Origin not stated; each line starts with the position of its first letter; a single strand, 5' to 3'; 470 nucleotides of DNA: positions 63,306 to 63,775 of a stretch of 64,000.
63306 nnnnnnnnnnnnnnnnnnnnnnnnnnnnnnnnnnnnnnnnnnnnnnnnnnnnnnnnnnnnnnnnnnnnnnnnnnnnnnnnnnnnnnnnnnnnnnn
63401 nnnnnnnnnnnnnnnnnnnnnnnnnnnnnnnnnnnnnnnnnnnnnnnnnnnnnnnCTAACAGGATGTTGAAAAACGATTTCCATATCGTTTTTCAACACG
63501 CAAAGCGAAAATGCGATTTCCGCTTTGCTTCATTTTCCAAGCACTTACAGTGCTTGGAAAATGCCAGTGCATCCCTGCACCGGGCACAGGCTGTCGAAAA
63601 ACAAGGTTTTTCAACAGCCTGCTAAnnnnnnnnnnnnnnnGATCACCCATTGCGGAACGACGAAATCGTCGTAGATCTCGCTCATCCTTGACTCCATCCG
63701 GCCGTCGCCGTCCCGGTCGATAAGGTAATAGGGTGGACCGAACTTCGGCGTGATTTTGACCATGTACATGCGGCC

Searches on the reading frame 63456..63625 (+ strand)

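Call 38: search_protein_families(library=ncbifam, proteins=[L129:2000-2869:+])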
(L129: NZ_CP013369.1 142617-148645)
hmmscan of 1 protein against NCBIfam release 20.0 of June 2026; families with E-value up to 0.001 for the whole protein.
L129:2000-2869:+ (289 aa): 5 families
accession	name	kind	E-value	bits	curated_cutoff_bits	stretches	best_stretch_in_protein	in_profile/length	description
NF033581.1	transpos_IS5_4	equivalog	2.4e-76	256.8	140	1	2-273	55-284/285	IS5 family transposase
NF033551.1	transpos_IS1182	equivalog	2.4e-41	142.1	270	3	2-84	76-158/488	IS1182 family transposase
NF033580.1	transpos_IS5_3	equivalog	2.1e-08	34.1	110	1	139-269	130-254/258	IS5 family transposase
NF033593.1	transpos_ISNCY_1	equivalog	2.5e-07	29.7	325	0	4-74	74-142/444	ISNCY family transposase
NF033578.1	transpos_IS5_1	equivalog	9.1e-07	28.3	275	1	163-278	314-418/419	IS5 family transposase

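Call 39: search_protein_families(library=pfam, proteins=[L129:2000-2869:+])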
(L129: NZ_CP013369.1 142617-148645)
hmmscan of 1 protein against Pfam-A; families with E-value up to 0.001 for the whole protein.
L129:2000-2869:+ (289 aa): 3 families
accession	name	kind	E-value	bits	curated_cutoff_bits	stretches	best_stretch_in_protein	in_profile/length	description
PF05598.16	DUF772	-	6.9e-13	48.9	23.1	1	2-50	28-74/74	Transposase domain (DUF772)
PF01609.27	DDE_Tnp_1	-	1.3e-08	35.2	23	1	124-273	25-200/200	Transposase DDE domain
PF13751.12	DDE_Tnp_1_6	-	2.2e-06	28.4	25.1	1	233-276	81-124/125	Transposase DDE domain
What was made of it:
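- They match NCBIfam NF033581 at 257 bits against a cutoff of 140, and carry Pfam DUF772 plus DDE_Tnp_1 (calls 38, 39).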

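Call 40: search_dna_similar(query=L129:2000-2869:+, collection=plasmids, mode=protein, max_rows=40, rows=spread)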
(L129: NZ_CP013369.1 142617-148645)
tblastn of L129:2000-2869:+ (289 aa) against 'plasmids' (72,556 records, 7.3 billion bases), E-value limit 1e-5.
Records with a match: 1278; places in all: 1544; records where one place covers at least 80% of the query: 262.
Best place of each record, by identity: >=99% 1; 95-99% 4; 90-95% 1; 80-90% 5; 60-80% 31; <60% 1236.
By first word of the organism name: Escherichia 261; Klebsiella 209; Sinorhizobium 75; Acinetobacter 54; Pseudomonas 51; Salmonella 48; Enterobacter 44; Citrobacter 42; Rhizobium 41; Burkholderia 31; and 104 more.
By predicted mobility (MOB-suite, as given by PLSDB): conjugative 786; non-mobilizable 288; mobilizable 204.
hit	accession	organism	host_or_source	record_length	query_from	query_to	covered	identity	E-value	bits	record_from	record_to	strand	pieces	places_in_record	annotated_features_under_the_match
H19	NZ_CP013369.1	Burkholderia ubonensis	soil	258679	1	289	100%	100.0%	0e+0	597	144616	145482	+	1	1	none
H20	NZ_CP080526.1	Mesorhizobium sp. AR07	Oxytropis sp.,Cell culture,root nodule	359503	1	284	98%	55.9%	7e-95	313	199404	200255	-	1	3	IS5 family transposase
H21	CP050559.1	Sinorhizobium meliloti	Melilotus officinalis,cell culture,root ...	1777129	1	281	97%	54.7%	5e-92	305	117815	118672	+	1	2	IS5 family transposase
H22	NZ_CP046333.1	Cupriavidus metallidurans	sedimentation pond in a zinc factory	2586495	2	285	98%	53.3%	7e-81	273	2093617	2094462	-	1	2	none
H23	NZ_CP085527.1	Sinorhizobium meliloti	Medicago,cell culture,lupulina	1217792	1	281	97%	53.3%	2e-72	298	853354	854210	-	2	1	none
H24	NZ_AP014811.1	Methylorubrum populi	-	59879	2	283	98%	52.0%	1e-69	305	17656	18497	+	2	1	rmtH: 16S rRNA methyltransferase (G1405)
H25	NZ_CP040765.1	Paracoccus liaowanqingii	Tibetan antelope,cell culture,feces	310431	2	282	97%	50.3%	5e-85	284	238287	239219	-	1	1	IS5 family transposase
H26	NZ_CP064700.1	Bradyrhizobium sp. 183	Acmispon strigosus,cell culture,root ...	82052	2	284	93%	48.2%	2e-56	266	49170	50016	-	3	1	none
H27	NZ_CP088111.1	Sinorhizobium medicae WSM1115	cell culture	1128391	93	283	66%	51.6%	5e-49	181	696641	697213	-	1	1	record has no annotation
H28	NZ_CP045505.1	Desulfolutivibrio sulfodismutans DSM 3696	cell culture,freshwater mud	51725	3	275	94%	26.9%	1e-7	60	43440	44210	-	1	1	IS5 family transposase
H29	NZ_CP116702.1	Agrobacterium tumefaciens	Yarrow,cell culture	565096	2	208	72%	27.7%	9e-9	64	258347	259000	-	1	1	IS1182 family transposase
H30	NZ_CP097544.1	Dinoroseobacter shibae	Prorocentrum lima,pure culture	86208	2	222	76%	24.8%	2e-8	62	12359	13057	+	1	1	IS1182 family transposase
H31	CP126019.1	Bradyrhizobium japonicum USDA 123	Glycine max,soybean,root nodule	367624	2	204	70%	25.6%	4e-7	59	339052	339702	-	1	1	IS1182 family transposase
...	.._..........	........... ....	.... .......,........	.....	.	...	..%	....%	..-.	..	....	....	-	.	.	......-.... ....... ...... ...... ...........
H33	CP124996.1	Escherichia coli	Sewage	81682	2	156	54%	29.6%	7e-9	64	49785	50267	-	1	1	IS1182-like element ISCfr1 family transposase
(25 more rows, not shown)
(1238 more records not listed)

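Call 41: get_annotated_region(hit=H20, flank=700)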
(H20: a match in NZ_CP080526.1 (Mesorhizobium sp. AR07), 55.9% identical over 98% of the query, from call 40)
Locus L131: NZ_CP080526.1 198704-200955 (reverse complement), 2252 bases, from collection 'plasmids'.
description: Mesorhizobium sp. AR07 plasmid pMspAR07c, complete sequence
organism: Mesorhizobium sp. AR07 (NCBI taxid 2865838)
taxonomy: Bacteria; Pseudomonadota; Alphaproteobacteria; Hyphomicrobiales; Phyllobacteriaceae; Mesorhizobium; Mesorhizobium sp. AR07
host: -; source: Oxytropis sp.,Cell culture,root nodule; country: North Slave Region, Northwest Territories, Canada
typing (MOB-suite, as given by PLSDB): non-mobilizable
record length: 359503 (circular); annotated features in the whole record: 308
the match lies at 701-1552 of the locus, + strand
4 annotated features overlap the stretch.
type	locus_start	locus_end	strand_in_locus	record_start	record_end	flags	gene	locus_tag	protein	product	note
CDS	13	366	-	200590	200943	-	-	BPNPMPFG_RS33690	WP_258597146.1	aminotransferase class III-fold pyridoxal phosphate-dependent enzyme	-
CDS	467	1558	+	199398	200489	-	-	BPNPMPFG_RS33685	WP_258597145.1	IS5 family transposase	-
CDS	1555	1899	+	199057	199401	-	-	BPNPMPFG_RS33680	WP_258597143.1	hypothetical protein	-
CDS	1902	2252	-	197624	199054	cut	-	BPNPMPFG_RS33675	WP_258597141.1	IS701 family transposase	-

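Call 42: get_annotated_region(hit=H25, flank=700)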
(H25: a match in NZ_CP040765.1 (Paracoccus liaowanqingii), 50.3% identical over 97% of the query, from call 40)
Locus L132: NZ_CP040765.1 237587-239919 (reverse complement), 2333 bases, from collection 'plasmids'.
description: Paracoccus liaowanqingii strain 2251 plasmid unnamed1, complete sequence
organism: Paracoccus liaowanqingii (NCBI taxid 2560053)
taxonomy: Bacteria; Pseudomonadota; Alphaproteobacteria; Rhodobacterales; Paracoccaceae; Paracoccus; Paracoccus liaowanqingii
host: -; source: Tibetan antelope,cell culture,feces; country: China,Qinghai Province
typing (MOB-suite, as given by PLSDB): non-mobilizable
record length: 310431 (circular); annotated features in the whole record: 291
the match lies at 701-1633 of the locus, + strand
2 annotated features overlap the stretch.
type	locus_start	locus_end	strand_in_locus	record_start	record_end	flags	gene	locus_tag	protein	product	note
CDS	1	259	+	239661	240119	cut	-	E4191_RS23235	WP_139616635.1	GNAT family N-acetyltransferase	-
CDS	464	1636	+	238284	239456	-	-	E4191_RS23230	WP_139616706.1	IS5 family transposase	-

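Call 66: find_related_loci(query=A5, collection=metagenome_contigs, flank=1200)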
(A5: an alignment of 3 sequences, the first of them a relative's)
Query A5 (363 aa) in metagenome_contigs; peptide patterns used: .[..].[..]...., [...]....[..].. (x = any residue, [..] = any of these).
600 stretches matched a pattern (row limit reached: there are more); 596 encode a relative of the query (tblastn E <= 1e-3); the best 80 are kept; 80 distinct loci.
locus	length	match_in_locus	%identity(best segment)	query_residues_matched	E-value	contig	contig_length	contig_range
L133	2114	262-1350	92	1-363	0e+0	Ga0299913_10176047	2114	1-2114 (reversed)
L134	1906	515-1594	91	1-360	0e+0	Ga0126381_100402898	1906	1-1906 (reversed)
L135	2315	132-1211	91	1-360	0e+0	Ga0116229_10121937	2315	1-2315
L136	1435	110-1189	91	1-360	0e+0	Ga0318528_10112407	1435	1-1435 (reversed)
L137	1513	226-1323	90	1-362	0e+0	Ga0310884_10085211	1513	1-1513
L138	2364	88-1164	90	1-359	0e+0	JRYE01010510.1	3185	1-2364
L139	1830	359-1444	88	1-362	0e+0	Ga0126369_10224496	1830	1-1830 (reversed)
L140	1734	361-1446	87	1-362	0e+0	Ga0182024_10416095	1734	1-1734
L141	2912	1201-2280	85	1-360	0e+0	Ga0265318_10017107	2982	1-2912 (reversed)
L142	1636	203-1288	83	1-362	0e+0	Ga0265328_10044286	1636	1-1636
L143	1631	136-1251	83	1-363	0e+0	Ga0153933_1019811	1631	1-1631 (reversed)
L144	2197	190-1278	83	1-363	0e+0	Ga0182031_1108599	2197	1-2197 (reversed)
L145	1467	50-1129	84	1-360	0e+0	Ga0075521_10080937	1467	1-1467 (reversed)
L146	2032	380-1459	86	1-360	0e+0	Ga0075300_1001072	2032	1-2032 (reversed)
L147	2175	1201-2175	91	1-325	0e+0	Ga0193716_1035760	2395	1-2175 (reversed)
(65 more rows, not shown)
